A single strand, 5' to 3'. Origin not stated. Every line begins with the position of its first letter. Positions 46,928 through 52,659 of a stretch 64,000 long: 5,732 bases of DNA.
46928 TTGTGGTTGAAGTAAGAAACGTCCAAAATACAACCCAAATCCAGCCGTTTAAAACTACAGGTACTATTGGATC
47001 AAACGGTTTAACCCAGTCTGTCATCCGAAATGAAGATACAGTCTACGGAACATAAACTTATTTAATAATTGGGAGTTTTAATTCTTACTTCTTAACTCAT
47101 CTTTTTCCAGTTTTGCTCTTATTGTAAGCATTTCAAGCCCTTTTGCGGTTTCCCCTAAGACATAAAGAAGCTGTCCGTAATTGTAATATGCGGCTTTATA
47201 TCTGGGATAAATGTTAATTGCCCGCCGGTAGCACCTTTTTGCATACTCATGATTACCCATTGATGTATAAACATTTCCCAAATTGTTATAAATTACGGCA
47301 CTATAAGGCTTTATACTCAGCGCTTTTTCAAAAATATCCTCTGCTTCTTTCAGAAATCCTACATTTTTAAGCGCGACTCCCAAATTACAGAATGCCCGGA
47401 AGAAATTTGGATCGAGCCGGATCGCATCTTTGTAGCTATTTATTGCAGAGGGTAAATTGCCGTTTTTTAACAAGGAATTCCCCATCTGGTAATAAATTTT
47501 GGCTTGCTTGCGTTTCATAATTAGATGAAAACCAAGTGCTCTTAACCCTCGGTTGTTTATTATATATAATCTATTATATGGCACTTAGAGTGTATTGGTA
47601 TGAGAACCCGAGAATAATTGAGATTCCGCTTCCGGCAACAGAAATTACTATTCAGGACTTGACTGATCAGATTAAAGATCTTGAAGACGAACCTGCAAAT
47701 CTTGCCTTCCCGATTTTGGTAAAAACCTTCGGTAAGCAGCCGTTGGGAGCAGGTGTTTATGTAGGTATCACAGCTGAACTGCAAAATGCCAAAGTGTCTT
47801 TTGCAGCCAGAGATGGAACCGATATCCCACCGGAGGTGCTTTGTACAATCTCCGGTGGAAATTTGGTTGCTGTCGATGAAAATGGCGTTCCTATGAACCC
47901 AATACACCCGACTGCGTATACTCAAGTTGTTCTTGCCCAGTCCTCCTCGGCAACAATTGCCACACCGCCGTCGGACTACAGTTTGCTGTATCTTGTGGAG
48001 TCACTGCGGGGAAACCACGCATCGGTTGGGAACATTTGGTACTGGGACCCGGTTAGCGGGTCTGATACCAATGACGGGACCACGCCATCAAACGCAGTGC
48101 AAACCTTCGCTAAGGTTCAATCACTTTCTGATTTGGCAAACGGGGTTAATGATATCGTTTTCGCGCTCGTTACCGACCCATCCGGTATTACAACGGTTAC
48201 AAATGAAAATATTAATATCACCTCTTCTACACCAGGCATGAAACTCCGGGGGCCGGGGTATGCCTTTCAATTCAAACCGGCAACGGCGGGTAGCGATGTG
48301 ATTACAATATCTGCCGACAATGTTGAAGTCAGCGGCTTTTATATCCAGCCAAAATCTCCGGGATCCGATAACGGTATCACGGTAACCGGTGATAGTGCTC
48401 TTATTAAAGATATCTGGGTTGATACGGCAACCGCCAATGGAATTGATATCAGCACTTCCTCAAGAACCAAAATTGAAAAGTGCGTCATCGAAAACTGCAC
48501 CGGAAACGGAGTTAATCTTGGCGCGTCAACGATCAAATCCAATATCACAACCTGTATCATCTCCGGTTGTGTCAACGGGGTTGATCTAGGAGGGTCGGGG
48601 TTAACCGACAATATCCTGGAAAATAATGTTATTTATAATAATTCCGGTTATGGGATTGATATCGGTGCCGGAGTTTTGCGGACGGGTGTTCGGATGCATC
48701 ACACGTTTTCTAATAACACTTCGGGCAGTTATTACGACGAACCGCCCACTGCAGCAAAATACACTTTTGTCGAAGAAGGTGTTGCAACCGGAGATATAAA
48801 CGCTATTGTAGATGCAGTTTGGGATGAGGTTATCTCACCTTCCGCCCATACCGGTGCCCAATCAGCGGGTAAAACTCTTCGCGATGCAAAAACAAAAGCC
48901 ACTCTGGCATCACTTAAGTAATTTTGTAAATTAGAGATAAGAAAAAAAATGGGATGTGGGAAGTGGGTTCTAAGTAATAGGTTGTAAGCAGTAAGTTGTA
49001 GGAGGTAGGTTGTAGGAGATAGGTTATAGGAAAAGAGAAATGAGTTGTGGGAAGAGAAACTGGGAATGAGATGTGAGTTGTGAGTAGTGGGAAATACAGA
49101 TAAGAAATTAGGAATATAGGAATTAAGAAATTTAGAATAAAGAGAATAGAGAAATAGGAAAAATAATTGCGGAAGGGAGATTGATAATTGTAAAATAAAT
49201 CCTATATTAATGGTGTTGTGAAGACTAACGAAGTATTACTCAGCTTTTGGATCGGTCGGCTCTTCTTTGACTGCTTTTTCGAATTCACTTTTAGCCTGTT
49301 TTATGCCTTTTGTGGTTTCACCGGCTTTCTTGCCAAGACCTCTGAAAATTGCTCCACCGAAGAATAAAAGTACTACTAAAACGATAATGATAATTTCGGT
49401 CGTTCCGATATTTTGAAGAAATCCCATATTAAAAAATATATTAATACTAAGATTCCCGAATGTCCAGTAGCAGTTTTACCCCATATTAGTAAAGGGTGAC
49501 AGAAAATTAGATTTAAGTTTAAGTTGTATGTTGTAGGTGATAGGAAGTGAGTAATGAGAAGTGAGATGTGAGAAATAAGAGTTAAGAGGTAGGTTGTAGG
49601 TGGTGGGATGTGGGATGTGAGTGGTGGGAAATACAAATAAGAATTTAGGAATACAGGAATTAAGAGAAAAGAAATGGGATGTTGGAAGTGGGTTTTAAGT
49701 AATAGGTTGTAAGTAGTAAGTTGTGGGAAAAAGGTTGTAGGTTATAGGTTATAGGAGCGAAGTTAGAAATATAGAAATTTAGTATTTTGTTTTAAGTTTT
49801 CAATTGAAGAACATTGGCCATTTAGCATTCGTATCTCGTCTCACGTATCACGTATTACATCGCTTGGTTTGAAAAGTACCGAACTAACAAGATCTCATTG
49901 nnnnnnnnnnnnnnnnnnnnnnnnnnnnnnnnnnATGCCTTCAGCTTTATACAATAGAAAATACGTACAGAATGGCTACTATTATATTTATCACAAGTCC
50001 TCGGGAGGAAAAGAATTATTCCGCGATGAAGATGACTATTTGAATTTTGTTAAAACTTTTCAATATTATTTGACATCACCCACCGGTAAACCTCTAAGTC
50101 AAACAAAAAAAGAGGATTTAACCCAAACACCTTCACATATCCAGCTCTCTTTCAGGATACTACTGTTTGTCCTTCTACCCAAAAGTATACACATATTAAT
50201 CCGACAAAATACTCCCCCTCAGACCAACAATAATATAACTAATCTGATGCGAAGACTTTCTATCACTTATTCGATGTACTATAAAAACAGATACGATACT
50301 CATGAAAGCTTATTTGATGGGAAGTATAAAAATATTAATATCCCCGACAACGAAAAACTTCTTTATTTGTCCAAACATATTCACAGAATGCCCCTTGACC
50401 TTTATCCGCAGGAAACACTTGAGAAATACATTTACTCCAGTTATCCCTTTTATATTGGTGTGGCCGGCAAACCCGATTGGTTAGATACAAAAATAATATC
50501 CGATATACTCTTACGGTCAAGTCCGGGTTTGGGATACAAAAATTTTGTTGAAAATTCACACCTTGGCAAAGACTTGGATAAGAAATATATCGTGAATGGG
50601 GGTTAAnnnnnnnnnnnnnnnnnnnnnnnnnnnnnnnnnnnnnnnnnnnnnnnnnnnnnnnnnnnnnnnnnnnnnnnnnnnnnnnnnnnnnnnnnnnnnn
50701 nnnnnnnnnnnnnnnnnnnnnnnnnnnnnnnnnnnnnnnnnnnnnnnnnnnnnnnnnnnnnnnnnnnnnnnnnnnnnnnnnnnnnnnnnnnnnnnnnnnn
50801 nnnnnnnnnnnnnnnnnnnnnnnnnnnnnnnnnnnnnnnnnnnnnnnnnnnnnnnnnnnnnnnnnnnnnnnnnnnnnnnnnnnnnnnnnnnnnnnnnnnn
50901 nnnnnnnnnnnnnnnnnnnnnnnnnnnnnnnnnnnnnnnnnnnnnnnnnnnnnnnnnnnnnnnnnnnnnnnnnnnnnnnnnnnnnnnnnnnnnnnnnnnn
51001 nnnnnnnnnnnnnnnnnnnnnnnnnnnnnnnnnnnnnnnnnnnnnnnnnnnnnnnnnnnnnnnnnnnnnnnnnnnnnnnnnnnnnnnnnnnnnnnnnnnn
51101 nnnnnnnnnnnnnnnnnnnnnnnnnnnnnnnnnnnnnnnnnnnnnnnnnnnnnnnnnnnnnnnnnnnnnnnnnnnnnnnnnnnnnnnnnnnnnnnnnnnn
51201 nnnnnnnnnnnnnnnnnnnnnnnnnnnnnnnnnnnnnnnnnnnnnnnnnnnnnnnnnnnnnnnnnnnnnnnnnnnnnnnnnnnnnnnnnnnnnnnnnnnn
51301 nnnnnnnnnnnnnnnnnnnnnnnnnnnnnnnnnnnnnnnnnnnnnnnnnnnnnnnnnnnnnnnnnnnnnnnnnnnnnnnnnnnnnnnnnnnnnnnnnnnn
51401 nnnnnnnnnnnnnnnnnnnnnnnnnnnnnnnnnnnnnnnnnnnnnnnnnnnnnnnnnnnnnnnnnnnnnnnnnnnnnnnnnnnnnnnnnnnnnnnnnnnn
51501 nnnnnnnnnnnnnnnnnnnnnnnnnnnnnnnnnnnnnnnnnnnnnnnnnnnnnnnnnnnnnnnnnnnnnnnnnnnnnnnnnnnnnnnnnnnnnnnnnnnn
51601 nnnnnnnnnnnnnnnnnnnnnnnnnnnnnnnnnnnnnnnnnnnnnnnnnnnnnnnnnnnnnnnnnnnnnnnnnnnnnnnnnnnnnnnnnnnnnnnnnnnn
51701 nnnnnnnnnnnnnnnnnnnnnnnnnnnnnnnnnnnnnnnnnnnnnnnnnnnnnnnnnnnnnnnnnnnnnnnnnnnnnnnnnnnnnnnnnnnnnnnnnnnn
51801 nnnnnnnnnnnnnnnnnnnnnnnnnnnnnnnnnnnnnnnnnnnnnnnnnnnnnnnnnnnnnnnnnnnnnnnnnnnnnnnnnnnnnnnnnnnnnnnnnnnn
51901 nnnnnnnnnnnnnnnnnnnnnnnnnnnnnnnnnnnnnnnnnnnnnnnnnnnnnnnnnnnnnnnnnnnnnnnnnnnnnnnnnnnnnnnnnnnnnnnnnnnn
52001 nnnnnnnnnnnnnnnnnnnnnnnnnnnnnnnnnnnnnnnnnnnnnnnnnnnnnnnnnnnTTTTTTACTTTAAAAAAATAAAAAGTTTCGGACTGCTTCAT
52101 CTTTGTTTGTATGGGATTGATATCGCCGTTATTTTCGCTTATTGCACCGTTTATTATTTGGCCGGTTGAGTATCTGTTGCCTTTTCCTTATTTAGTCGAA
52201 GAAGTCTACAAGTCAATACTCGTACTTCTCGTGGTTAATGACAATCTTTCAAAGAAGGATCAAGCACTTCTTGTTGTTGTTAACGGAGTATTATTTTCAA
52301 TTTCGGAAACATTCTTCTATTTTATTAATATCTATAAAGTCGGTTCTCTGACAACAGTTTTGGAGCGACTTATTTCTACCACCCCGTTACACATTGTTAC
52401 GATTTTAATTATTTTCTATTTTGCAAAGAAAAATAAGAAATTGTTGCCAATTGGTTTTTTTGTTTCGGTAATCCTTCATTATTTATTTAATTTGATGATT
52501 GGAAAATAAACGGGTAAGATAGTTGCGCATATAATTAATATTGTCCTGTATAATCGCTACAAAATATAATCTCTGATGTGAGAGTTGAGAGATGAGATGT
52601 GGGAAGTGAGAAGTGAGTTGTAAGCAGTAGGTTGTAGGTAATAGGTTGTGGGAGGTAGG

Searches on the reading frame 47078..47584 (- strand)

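Call 47: search_protein_families(library=pfam, proteins=[window:47078-47584:-], max_evalue=0.0001)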
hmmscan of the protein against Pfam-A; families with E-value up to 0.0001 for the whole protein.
window:47078-47584:- (168 aa): 15 families
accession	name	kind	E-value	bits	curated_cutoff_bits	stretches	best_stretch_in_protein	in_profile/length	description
PF00515.34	TPR_1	-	2.4e-25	87.7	27.8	2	96-129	1-34/34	Tetratricopeptide repeat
PF07719.23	TPR_2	-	2e-24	84.1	27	2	28-60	1-33/34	Tetratricopeptide repeat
PF13431.12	TPR_17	-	9.2e-22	75.9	24.4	1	85-116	2-33/34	Tetratricopeptide repeat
PF13414.12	TPR_11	-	1.4e-21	76.4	26.8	2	35-76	1-42/42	TPR repeat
PF13181.12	TPR_8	-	2e-21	74.7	25.7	2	98-128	3-33/34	Tetratricopeptide repeat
PF13424.12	TPR_12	-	1.1e-15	58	30.1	1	63-127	4-76/77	Tetratricopeptide repeat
PF13374.12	TPR_10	-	1.1e-13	51.2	27.5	1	96-126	2-32/42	Tetratricopeptide repeat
PF13432.12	TPR_16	-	1.3e-13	51.5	32.7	1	32-96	1-65/65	Tetratricopeptide repeat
PF13428.12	TPR_14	-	4.8e-12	45.7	23.5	0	29-69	2-42/44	Tetratricopeptide repeat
PF14559.12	TPR_19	-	2.8e-11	44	25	0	79-121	8-50/68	Tetratricopeptide repeat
PF13174.12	TPR_6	-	3e-08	34.2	26.3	0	102-127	6-31/33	Tetratricopeptide repeat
PF13176.12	TPR_7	-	1.7e-07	31.2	27.9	0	100-125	3-28/36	Tetratricopeptide repeat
PF23914.1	TPR_CcmH_CycH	-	3.9e-07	30.5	42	0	93-152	47-109/158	Cytochrome c-type biogenesis protein H TPR domain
PF12895.13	ANAPC3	-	5.6e-05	23.8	27.2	0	78-153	5-79/82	Anaphase-promoting complex, cyclosome, subunit 3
PF13371.12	TPR_9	-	6.4e-05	23.3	35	0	103-153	2-52/73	Tetratricopeptide repeat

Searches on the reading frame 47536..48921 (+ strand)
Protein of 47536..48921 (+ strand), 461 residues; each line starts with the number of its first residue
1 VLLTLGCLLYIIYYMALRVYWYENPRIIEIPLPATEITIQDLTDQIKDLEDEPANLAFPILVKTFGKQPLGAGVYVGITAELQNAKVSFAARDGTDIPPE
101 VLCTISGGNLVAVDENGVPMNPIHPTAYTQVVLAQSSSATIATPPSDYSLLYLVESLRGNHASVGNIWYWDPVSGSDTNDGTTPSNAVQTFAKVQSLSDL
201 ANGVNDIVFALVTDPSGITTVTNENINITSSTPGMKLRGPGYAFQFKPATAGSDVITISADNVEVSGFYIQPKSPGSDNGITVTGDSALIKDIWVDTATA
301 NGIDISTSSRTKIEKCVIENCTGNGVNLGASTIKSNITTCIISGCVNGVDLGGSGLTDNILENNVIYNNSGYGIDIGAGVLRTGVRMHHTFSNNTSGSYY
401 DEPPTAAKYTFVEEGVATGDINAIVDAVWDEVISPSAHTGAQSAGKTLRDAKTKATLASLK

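Call 47: search_protein_families(library=pfam, proteins=[window:47536-48921:+], max_evalue=0.0001)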
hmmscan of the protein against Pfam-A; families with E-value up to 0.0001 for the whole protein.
window:47536-48921:+ (461 aa): 2 families
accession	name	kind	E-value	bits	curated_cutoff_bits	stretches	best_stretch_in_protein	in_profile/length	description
PF13229.12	Beta_helix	-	2.1e-10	40.9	25.9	1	262-396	15-140/158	Right handed beta helix region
PF05048.19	NosD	-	1.1e-07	32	23.6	1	257-375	43-154/212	Periplasmic copper-binding protein (NosD)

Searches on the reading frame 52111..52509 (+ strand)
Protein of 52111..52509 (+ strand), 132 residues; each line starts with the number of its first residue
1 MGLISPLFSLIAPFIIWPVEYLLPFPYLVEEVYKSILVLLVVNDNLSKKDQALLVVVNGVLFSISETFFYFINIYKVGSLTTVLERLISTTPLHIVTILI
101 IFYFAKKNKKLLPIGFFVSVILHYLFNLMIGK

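Call 16: search_protein_families(library=pfam, proteins=[window:52111-52509:+])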
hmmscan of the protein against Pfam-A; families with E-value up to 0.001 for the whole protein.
window:52111-52509:+ (132 aa): 1 family
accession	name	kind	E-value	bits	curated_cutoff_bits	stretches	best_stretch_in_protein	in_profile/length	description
PF13367.11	PrsW-protease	-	5.7e-06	26.4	23.5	1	28-130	52-174/196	PrsW family intramembrane metalloprotease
